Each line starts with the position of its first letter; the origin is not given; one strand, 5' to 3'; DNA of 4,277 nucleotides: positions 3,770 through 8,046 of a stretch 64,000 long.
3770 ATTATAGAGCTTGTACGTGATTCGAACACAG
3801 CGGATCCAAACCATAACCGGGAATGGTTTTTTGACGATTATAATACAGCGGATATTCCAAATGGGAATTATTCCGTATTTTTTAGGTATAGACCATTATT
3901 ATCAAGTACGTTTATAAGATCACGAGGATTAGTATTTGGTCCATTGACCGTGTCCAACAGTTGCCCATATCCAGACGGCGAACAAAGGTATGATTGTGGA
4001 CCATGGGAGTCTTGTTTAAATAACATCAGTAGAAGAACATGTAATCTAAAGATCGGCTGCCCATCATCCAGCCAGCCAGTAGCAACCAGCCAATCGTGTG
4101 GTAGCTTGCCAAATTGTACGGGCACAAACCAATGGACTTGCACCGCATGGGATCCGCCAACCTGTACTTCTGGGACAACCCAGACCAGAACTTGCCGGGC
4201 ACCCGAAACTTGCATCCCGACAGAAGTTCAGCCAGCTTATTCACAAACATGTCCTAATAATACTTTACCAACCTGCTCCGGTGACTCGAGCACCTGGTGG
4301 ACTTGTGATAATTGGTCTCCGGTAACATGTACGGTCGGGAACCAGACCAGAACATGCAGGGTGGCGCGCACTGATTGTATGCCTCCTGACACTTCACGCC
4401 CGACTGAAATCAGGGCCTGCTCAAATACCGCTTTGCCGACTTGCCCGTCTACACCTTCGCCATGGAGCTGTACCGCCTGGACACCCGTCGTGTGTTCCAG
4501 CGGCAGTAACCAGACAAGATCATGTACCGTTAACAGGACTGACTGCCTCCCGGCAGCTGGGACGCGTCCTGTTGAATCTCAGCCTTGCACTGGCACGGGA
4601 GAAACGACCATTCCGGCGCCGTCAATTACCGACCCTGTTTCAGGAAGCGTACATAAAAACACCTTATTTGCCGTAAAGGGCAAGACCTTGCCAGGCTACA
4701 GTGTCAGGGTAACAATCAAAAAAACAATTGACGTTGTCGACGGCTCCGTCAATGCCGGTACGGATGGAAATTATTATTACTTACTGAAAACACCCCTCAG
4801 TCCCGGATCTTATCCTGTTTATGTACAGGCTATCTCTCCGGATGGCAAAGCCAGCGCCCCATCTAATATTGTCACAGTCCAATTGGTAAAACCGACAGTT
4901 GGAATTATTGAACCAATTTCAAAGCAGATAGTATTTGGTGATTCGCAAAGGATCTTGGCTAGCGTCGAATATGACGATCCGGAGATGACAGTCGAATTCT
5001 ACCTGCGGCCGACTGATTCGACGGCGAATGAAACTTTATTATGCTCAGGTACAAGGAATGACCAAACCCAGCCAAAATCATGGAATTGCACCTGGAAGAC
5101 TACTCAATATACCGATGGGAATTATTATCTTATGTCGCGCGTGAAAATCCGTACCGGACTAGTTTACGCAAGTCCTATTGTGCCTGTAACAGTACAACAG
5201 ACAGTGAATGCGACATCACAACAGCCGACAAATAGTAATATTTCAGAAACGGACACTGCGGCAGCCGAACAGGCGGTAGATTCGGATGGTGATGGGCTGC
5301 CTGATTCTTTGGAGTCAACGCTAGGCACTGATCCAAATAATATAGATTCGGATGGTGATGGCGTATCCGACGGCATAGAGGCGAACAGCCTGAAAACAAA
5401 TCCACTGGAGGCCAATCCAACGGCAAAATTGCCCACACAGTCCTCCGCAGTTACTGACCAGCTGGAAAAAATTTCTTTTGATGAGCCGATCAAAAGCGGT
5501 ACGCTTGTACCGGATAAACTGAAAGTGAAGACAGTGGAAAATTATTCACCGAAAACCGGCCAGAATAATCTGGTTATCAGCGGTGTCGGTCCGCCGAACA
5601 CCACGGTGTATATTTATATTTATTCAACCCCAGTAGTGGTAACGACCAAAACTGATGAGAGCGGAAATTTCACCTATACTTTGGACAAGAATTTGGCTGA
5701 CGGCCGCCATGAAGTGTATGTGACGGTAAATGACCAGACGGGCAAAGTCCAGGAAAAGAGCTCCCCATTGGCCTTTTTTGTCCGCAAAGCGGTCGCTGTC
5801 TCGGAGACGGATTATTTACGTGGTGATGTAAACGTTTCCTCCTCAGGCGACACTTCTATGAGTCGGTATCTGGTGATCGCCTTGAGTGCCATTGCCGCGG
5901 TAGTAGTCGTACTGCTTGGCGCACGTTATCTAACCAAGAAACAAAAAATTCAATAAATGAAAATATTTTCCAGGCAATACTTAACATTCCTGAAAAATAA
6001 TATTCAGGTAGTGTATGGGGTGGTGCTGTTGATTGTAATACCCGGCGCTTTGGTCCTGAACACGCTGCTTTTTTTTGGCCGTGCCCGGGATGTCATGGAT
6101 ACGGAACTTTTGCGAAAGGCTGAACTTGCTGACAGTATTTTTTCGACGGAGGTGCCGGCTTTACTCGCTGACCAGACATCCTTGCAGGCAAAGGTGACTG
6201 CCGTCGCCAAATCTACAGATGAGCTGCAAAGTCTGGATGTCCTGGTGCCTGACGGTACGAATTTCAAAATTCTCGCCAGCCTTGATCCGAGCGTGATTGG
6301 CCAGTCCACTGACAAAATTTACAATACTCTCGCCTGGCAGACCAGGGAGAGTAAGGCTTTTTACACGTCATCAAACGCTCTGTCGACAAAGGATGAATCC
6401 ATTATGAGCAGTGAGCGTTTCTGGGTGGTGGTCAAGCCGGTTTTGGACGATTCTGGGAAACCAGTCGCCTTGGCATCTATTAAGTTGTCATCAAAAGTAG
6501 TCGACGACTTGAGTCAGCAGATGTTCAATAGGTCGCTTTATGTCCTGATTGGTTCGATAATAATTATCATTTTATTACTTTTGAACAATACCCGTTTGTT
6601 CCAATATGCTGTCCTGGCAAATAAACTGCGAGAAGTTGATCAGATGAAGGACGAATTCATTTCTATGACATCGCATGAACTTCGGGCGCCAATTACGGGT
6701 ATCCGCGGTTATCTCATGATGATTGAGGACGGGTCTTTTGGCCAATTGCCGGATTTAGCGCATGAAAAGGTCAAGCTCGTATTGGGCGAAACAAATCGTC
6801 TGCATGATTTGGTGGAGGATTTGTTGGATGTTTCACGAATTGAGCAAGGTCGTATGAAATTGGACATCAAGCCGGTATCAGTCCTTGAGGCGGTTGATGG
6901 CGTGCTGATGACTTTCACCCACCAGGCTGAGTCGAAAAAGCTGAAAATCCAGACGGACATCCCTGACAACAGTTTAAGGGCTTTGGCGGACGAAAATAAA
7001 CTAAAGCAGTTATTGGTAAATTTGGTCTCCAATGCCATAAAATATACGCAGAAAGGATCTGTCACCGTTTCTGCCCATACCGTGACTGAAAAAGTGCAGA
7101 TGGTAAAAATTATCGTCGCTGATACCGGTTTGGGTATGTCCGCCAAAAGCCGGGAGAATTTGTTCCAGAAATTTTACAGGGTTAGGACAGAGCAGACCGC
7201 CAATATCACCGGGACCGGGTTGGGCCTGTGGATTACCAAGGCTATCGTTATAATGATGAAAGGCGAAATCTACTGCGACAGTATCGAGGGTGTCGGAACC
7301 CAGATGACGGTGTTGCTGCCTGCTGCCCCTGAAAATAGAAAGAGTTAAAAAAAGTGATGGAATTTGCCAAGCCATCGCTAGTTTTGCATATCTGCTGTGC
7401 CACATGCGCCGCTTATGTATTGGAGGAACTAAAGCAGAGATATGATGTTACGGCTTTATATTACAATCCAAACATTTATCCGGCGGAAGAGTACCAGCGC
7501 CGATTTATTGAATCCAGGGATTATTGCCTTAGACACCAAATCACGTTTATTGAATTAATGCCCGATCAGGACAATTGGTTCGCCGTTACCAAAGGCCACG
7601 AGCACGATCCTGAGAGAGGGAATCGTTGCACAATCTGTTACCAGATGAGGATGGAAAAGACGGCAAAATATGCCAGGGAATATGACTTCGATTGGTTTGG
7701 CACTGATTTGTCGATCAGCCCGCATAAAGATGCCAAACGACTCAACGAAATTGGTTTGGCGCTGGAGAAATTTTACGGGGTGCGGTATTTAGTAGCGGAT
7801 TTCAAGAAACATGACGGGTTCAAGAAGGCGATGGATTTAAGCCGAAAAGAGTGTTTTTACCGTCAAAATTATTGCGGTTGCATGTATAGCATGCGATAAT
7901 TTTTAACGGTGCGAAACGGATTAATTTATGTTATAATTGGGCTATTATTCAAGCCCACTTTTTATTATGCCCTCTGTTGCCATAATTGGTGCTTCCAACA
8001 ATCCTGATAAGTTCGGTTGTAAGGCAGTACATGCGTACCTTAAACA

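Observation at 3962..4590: Thrombospondin type-1-like six-cysteine tandem repeats in a bacterial surface protein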

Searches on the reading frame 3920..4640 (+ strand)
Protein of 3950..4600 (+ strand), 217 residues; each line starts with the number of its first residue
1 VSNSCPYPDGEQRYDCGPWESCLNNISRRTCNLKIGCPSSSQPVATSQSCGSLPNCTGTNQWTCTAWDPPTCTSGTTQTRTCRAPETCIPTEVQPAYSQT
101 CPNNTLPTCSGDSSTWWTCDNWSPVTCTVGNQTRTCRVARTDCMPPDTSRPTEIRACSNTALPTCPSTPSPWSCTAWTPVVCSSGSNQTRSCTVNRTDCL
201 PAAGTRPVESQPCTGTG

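Call 3: search_protein_families(library=pfam, proteins=[window:3920-4640:+], max_evalue=10)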
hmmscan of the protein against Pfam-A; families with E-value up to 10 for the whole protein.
window:3920-4640:+ (240 aa): 0 families

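Call 4: search_protein_families(library=ncbifam, proteins=[window:3920-4640:+], max_evalue=10)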
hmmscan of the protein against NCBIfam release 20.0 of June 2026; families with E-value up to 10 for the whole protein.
window:3920-4640:+ (240 aa): 1 family
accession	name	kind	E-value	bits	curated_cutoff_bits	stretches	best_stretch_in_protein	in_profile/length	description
NF052428.1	DNABindDRA0282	PfamEq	0.12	11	800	1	66-114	209-258/502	DRA0282 family DNA-binding protein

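Call 6: find_homologous_proteins(query=window:3950-4600:+, max_evalue=0.001)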
Query window:3950-4600:+: 126 candidates shared short words with the query, none scored E <= 0.001.

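Call 7: search_solved_structures(query=window:3950-4600:+, max_evalue=10, show_alignments=3)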
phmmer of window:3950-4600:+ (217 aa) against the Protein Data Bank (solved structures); distinct sequences matched with E-value up to 10: 0.

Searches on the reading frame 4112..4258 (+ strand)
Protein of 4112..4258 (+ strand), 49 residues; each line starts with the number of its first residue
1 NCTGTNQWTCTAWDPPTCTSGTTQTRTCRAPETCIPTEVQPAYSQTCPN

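Call 13: search_solved_structures(query=A1, max_evalue=10, show_alignments=5)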
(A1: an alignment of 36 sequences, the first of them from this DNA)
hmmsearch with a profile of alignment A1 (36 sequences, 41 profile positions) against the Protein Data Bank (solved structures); distinct sequences matched with E-value up to 10: 1.
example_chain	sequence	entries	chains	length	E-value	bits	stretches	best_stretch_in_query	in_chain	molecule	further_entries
6wqr_A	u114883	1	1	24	0.51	13.8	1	1-17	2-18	HSTX-I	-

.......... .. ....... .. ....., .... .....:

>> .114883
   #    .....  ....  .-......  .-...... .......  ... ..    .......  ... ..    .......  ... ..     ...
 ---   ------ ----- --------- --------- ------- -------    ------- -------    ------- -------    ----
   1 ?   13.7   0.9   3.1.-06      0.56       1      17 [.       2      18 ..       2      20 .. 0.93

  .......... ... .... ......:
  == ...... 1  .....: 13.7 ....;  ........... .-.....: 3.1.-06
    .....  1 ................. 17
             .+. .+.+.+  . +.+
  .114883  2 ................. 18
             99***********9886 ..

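Call 16: find_homologous_proteins(query=A1, max_evalue=0.001)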
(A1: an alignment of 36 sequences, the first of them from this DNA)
Query A1 (36 sequences): 20 candidates shared short words with the query, none scored E <= 0.001.

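Call 24: predict_structure(alignment_id=A1)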
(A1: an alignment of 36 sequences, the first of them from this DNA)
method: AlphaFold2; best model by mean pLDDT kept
length: 49 residues; sequences in the alignment: 36
mean_pLDDT: 76.0   pTM: 0.48
mean pLDDT of the five models: 76.0, 75.7, 75.4, 74.7, 74.3
residues with pLDDT >= 90: 3; 70-90: 29; 50-70: 17; < 50: 0
segments of 3 or more residues with pLDDT < 50: none
pLDDT, mean of each block of 10 residues (from residue 1): 63 88 85 64 81
secondary structure, 60 per line:
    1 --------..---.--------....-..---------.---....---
elements in order: E23-26 E43-46

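Call 26: search_protein_representatives(alignment_id=A1)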
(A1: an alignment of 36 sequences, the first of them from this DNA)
Query: 36 sequences, 41 profile positions. Proteins with E-value up to 0.001 (for the whole library): 7088; up to 1e-10: 1578; up to 1e-30: 211. The best 150 are listed.
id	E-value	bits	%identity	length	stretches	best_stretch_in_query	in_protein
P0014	3.0e-121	411.5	-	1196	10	1-41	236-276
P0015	6.1e-104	356.1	-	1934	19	1-41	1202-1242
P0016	1.3e-98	339.1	-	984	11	1-41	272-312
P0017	4.4e-91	314.9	-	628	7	1-41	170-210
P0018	1.2e-88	307.2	-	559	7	1-41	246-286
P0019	4.7e-84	292.5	-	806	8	1-41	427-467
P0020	7.2e-83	288.7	-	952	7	1-41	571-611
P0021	2.3e-82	287.1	-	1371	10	1-41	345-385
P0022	6.3e-79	276.0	-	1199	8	1-41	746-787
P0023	1.6e-77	271.5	-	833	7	1-41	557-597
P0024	4.0e-77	270.3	-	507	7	1-41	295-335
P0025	2.9e-75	264.3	-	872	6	1-41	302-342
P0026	1.5e-73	258.8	-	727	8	1-41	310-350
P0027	3.0e-73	257.9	-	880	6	1-41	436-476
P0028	7.5e-68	240.6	-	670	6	1-41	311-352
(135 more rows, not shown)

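Call 33: list_cluster_members(proteins=[P0014, P0015, P0016, P0017, P0018, P0019, P0020, P0021, P0022, P0023])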
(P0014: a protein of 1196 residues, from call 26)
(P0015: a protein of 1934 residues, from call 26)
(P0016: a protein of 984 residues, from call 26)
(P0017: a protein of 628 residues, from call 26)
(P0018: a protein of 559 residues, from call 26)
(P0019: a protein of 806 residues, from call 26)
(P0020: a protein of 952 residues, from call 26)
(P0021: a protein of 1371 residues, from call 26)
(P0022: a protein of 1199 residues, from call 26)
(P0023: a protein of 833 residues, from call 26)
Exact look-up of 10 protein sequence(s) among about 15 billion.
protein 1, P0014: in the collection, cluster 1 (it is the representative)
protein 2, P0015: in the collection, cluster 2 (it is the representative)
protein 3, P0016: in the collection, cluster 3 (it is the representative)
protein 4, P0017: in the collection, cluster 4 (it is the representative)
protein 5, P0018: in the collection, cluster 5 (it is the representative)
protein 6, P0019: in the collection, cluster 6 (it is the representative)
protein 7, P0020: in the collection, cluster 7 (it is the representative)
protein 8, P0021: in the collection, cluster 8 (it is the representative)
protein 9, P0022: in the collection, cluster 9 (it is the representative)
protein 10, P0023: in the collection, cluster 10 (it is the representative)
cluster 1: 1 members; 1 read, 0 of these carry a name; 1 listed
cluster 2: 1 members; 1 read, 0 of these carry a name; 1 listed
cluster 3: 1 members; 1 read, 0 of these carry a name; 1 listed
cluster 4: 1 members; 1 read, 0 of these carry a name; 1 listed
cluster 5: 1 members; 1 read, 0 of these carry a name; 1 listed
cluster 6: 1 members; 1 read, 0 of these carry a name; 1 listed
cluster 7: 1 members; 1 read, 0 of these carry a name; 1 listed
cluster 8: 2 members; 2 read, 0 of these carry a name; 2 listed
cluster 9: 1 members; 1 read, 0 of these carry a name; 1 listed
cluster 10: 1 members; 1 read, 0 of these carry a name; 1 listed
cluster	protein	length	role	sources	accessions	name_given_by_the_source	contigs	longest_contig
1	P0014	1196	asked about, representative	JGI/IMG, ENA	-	-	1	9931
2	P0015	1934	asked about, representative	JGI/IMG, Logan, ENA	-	-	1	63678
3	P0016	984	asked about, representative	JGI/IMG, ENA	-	-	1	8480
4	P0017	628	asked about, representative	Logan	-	-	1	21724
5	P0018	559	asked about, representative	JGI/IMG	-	-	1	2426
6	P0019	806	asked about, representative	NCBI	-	-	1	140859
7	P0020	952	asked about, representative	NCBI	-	-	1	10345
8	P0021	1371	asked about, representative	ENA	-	-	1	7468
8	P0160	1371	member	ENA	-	-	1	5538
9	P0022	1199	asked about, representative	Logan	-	-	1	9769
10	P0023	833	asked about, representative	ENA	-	-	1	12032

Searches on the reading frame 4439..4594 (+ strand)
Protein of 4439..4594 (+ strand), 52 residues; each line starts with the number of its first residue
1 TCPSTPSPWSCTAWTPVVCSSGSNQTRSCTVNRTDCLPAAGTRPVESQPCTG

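Call 51: predict_structure(alignment_id=A3)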
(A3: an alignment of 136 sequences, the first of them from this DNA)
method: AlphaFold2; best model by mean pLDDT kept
length: 52 residues; sequences in the alignment: 136
mean_pLDDT: 83.2   pTM: 0.56
mean pLDDT of the five models: 83.2, 79.6, 78.9, 77.6, 74.1
residues with pLDDT >= 90: 18; 70-90: 27; 50-70: 7; < 50: 0
segments of 3 or more residues with pLDDT < 50: none
pLDDT, mean of each block of 10 residues (from residue 1): 71 90 92 76 89 74
secondary structure, 60 per line:
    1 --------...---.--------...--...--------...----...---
elements in order: E9-11 E24-26 E29-31 E47-49

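Call 62: fold_search(model_id=the predicted structure, library=pdb)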
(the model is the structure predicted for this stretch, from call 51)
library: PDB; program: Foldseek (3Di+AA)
matches with E <= 10: 5; with E <= 0.001: 0
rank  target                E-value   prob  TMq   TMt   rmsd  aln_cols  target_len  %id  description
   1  8oxr                  1.4e+00  0.41  0.50  0.23   4.9        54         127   26  Structure of the N-terminal didomain d1_d2 of the Thrombospondin type-1 domain-containing 7A (released 2024-05-15)
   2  8j64_B                3.5e+00  0.15  0.46  0.48   4.5        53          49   21  Crystal structure of Toxoplasma gondii MIC2-M2AP complex (released 2023-08-30)
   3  7nyc_C                6.3e+00  0.11  0.47  0.04   4.7        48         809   29  cryoEM structure of 3C9-sMAC (released 2021-10-06)
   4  7ena_o                6.3e+00  0.06  0.34  0.15   4.8        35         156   20  TFIID-based PIC-Mediator holo-complex in pre-assembled state (pre-hPIC-MED) (released 2021-05-26)
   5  4v2a                  8.1e+00  0.08  0.43  0.12   5.0        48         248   21  human Unc5A ectodomain (released 2014-11-05)

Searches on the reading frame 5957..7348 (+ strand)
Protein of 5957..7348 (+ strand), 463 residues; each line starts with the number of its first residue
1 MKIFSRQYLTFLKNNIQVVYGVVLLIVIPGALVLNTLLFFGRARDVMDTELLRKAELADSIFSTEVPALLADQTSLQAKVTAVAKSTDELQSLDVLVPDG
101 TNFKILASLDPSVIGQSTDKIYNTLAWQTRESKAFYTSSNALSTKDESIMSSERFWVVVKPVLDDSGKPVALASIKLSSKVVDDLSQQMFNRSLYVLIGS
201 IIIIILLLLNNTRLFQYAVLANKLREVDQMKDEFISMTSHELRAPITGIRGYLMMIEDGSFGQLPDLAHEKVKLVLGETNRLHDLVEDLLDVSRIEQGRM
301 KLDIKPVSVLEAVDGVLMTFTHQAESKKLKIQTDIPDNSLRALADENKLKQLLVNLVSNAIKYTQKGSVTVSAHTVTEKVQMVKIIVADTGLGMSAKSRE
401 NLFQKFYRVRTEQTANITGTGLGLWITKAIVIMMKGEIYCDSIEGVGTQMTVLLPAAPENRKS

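Call 68: search_protein_families(library=pfam, proteins=[window:5957-7345:+], max_evalue=0.001)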
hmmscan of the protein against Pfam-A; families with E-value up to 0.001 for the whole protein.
window:5957-7345:+ (463 aa): 2 families
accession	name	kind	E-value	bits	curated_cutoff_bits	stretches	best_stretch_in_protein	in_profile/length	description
PF02518.31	HATPase_c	-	3.6e-24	85.8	26.4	1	345-457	2-110/111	Histidine kinase-, DNA gyrase B-, and HSP90-like ATPase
PF00512.31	HisKA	-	2.1e-17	63.3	26.9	1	230-298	1-66/66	His Kinase A (phospho-acceptor) domain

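Call 79: find_encoding_contigs(protein=window:5957-7348:+, flank=2000, max_places=3)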
Protein window:5957-7348:+ (463 aa): no gene with exactly this product is on record in the collection.

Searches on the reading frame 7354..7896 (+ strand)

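Call 68: search_protein_families(library=pfam, proteins=[window:7354-7896:+], max_evalue=0.001)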
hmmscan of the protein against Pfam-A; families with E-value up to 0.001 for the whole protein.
window:7354-7896:+ (181 aa): 1 family
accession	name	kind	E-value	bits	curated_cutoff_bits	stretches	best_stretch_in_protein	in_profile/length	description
PF02677.20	QueH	-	4.8e-61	206.3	23.5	1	9-180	1-173/175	Epoxyqueuosine reductase QueH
